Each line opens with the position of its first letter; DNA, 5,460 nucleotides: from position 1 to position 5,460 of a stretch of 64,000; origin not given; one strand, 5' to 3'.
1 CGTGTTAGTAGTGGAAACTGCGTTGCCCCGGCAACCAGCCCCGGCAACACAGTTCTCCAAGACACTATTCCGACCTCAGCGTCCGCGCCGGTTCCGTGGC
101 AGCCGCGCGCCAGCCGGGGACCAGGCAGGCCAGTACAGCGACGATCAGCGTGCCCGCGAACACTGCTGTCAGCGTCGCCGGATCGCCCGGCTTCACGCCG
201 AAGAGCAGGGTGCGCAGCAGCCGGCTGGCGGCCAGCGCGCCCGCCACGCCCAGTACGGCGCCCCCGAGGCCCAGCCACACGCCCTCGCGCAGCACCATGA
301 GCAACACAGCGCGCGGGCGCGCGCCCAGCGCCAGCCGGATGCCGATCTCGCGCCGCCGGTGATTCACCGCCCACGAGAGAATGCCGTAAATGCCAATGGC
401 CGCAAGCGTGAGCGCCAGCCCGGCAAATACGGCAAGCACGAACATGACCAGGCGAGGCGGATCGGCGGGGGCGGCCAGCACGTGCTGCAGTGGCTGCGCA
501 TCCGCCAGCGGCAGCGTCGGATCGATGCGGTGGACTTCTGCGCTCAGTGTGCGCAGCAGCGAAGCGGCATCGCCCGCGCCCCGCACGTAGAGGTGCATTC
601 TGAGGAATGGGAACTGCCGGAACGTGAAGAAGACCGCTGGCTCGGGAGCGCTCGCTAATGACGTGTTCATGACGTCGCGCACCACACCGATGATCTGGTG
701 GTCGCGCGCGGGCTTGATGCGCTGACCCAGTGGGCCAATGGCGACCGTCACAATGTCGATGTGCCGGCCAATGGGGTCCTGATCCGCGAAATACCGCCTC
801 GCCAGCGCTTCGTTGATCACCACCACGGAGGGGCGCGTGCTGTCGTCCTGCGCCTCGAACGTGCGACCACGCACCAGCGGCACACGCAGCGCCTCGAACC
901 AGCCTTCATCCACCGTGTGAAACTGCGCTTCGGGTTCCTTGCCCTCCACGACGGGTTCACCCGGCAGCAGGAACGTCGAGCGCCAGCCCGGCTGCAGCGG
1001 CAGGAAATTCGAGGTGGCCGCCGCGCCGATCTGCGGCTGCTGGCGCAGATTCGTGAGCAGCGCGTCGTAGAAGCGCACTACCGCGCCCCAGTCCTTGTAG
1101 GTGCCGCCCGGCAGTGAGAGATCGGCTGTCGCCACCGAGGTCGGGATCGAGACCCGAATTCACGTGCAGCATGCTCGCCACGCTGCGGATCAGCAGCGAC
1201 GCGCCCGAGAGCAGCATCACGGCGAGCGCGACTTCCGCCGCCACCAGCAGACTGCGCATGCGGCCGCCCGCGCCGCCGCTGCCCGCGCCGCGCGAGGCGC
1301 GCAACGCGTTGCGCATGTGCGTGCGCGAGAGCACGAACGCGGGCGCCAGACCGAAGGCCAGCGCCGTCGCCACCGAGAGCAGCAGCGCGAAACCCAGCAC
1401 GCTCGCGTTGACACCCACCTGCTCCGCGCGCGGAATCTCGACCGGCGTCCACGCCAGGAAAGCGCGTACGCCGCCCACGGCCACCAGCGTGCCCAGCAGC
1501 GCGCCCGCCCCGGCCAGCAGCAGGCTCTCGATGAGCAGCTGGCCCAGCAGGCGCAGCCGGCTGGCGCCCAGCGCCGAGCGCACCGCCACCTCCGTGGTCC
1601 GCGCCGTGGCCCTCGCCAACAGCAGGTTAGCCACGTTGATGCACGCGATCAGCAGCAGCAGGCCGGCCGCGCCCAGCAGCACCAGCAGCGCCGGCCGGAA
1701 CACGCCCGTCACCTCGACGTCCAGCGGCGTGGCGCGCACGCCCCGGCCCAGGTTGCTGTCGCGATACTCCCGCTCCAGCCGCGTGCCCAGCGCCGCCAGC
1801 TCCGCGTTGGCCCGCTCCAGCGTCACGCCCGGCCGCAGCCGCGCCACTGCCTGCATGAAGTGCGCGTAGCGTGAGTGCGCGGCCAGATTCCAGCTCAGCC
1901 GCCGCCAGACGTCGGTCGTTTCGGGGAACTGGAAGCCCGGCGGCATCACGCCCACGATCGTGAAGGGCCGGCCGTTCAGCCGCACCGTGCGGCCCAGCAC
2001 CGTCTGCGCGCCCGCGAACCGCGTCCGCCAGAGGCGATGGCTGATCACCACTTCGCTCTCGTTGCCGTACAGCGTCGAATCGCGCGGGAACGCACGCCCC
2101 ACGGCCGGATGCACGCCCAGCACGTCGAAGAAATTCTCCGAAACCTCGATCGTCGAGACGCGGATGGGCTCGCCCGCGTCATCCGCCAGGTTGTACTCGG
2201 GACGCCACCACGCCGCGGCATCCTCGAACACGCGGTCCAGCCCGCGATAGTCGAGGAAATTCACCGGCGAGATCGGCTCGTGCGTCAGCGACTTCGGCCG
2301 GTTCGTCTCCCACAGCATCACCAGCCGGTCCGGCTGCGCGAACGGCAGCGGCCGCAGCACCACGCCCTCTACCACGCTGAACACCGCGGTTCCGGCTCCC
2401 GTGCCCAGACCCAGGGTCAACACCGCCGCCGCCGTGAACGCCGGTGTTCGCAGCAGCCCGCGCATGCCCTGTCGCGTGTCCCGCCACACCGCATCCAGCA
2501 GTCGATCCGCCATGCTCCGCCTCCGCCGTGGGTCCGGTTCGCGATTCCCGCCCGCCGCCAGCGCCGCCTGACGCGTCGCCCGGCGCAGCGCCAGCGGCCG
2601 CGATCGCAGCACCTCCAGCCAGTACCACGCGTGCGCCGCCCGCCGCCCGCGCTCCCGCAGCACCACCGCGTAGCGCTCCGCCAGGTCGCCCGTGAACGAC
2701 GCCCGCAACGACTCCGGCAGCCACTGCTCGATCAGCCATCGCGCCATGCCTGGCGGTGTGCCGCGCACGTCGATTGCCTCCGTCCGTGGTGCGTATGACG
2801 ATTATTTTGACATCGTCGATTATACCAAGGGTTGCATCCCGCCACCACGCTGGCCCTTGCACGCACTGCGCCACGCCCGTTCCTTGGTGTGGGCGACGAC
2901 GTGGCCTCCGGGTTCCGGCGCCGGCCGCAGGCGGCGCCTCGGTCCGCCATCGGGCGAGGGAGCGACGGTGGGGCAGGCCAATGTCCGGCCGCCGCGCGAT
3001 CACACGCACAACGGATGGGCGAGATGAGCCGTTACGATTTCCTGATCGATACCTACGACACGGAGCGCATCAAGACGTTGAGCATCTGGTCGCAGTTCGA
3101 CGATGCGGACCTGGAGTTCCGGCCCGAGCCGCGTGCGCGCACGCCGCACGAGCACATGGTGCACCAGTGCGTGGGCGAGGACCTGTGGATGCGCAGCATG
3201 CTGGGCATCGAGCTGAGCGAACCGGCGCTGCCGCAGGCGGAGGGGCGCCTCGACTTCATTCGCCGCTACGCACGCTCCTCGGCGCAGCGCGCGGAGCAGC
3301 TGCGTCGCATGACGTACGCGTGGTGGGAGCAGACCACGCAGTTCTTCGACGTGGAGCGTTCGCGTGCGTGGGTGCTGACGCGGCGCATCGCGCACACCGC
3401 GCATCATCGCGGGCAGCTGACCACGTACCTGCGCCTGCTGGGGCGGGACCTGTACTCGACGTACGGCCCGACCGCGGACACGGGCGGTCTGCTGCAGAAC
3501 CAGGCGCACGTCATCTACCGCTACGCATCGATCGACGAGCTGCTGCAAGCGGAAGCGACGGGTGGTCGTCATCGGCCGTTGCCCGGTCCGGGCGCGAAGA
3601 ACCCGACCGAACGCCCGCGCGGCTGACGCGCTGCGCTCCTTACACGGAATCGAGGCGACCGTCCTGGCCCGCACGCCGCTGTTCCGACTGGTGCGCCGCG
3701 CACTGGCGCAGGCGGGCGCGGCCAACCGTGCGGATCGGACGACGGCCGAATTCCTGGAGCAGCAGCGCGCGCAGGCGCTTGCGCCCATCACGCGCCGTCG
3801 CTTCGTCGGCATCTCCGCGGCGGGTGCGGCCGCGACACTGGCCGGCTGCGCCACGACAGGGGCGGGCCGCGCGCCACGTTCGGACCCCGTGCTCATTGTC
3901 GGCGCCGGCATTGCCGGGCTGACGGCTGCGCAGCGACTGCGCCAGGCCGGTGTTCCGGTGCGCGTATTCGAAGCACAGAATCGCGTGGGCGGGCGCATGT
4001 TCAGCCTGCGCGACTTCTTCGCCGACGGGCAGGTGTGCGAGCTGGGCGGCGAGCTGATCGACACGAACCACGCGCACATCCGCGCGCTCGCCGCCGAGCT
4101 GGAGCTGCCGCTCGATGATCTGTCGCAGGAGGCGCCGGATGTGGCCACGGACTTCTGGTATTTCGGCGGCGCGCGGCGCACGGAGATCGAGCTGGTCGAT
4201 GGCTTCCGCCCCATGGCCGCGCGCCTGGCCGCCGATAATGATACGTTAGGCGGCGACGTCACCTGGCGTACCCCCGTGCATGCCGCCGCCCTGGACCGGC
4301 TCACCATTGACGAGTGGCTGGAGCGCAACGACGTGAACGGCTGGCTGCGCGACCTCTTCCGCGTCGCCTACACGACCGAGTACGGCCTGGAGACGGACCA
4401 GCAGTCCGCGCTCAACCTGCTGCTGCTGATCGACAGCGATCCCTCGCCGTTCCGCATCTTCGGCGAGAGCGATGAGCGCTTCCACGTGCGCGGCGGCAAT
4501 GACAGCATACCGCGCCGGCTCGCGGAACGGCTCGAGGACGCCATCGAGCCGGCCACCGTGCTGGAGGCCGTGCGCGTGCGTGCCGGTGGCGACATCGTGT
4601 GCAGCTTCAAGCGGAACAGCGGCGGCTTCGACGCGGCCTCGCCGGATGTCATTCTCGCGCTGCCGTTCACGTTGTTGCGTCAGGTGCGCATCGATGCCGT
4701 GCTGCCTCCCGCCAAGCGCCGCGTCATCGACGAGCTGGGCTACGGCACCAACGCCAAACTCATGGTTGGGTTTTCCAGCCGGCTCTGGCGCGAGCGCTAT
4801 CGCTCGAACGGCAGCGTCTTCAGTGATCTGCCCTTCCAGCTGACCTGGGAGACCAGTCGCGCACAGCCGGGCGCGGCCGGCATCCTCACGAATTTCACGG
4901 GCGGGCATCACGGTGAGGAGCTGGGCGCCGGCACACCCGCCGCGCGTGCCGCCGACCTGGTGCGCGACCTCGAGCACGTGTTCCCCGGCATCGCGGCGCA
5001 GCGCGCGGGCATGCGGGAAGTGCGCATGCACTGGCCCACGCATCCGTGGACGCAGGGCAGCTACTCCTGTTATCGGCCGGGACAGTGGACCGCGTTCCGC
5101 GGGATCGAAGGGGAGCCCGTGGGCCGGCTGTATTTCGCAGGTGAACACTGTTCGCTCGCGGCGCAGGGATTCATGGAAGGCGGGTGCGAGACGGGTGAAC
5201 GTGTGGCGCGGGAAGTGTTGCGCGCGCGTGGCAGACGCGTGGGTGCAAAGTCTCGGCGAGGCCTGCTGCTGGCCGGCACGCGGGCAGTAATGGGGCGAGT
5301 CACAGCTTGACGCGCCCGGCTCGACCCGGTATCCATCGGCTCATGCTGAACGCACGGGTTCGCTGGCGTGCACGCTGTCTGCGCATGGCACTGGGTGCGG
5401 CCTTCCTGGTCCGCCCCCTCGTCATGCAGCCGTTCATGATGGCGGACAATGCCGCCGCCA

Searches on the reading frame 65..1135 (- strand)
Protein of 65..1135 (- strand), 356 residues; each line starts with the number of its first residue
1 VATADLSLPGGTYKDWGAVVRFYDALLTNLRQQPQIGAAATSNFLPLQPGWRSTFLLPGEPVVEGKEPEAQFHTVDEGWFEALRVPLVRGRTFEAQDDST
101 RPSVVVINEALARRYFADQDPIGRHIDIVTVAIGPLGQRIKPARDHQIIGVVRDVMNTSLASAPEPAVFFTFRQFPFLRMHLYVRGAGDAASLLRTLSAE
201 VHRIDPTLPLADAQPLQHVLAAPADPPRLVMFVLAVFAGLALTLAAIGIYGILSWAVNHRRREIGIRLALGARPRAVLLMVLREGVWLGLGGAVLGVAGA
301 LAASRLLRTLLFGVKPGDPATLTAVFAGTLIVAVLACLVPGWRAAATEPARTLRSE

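Call 20: search_protein_families(library=pfam, proteins=[window:65-1135:-], max_evalue=0.001)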
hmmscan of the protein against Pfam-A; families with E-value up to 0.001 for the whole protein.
window:65-1135:- (356 aa): 2 families
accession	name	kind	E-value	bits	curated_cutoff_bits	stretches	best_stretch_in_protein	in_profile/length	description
PF02687.27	FtsX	-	3.8e-17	62.9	25.5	1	236-349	2-120/120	FtsX-like permease C-terminal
PF12704.14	MacB_PCD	-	5e-13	50.2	27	1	69-178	87-179/207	MacB-like periplasmic core domain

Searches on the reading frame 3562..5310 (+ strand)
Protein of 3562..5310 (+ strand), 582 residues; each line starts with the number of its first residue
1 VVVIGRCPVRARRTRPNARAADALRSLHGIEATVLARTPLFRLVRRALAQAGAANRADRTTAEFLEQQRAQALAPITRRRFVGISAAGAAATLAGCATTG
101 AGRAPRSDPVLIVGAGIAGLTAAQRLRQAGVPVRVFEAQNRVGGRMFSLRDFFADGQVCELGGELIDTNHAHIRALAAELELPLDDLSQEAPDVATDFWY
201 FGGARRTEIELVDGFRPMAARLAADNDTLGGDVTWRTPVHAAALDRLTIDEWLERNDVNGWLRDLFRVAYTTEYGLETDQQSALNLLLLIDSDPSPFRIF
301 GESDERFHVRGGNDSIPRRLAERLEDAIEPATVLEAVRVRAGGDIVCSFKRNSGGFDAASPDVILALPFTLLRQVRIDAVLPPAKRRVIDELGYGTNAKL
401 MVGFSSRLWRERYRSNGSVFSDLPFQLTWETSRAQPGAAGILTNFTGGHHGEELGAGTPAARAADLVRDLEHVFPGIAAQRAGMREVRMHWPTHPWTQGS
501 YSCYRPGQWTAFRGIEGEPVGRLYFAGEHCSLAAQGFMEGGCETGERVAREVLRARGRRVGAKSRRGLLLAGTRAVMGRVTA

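Call 90: search_protein_families(library=pfam, proteins=[window:3562-5310:+], max_evalue=0.001)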
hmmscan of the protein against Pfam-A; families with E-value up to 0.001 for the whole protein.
window:3562-5310:+ (582 aa): 8 families
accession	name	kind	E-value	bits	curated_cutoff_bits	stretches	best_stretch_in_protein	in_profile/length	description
PF01593.30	Amino_oxidase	-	3.6e-54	185.2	19.8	1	117-553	1-443/443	Flavin containing amine oxidoreductase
PF13450.12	NAD_binding_8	-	9.5e-16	58.3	21.9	1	112-180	1-68/68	NAD(P)-binding Rossmann-like domain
PF00890.30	FAD_binding_2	-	6.2e-06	26.1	20.4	1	110-145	2-37/414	FAD binding domain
PF07992.20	Pyr_redox_2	-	1.8e-05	24.7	26.1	1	110-146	3-40/291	Pyridine nucleotide-disulphide oxidoreductase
PF01266.30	DAO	-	3.5e-05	24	27.9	1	110-143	2-35/353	FAD dependent oxidoreductase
PF01494.25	FAD_binding_3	-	4.9e-05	23.2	22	1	109-140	3-34/349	FAD binding domain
PF12831.13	FAD_oxidored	-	0.00016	21.5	27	1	110-146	2-38/416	FAD dependent oxidoreductase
PF03486.20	HI0933_like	-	0.00086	19.3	50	0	110-145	3-38/244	HI0933-like protein Rossmann domain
